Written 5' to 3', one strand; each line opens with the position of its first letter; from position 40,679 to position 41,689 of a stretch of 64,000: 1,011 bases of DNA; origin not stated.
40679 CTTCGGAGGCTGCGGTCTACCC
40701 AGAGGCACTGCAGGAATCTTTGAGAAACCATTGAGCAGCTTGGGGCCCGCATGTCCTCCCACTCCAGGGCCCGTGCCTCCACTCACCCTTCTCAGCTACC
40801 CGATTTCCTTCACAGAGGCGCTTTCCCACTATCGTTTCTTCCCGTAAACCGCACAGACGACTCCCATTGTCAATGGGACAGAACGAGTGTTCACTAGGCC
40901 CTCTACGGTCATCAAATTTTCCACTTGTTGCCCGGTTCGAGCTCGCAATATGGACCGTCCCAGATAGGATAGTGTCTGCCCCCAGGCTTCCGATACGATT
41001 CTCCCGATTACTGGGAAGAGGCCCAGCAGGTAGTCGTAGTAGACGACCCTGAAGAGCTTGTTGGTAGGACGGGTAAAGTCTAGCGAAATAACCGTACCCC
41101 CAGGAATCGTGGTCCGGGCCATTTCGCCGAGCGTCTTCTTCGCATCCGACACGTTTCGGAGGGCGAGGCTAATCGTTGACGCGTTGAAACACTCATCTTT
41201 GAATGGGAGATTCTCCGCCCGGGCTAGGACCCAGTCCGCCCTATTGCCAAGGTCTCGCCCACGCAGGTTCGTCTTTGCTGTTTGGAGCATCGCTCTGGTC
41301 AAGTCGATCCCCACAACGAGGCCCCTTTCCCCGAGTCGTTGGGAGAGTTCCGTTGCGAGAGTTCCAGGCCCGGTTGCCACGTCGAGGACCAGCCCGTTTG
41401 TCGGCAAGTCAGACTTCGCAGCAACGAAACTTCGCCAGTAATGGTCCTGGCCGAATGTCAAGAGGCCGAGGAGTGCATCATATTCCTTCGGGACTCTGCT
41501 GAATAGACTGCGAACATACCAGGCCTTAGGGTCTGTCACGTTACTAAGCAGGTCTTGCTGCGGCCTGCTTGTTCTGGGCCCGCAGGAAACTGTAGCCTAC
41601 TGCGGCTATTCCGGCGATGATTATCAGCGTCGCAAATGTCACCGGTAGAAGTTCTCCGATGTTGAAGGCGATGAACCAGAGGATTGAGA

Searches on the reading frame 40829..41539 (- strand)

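Call 30: search_protein_families(library=pfam, proteins=[window:40829-41539:-], max_evalue=0.001)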
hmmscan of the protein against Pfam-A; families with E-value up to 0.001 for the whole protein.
window:40829-41539:- (236 aa): 6 families
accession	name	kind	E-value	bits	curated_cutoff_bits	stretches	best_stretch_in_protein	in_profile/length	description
PF01209.24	Ubie_methyltran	-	7.9e-44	150.2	20.1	1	2-235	2-233/233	ubiE/COQ5 methyltransferase family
PF13649.12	Methyltransf_25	-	2.1e-17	64.1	27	1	51-148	1-97/97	Methyltransferase domain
PF08241.18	Methyltransf_11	-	3.4e-17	63.3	21.2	1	52-151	1-94/95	Methyltransferase domain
PF13847.12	Methyltransf_31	-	1.2e-15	57.9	27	1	51-156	7-113/145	Methyltransferase domain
PF08242.18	Methyltransf_12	-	5e-06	27.6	30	1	52-149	1-97/98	Methyltransferase domain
PF01135.25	PCMT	-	0.00013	22.3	20.3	1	49-97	75-123/210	Protein-L-isoaspartate(D-aspartate) O-methyltransferase (PCMT)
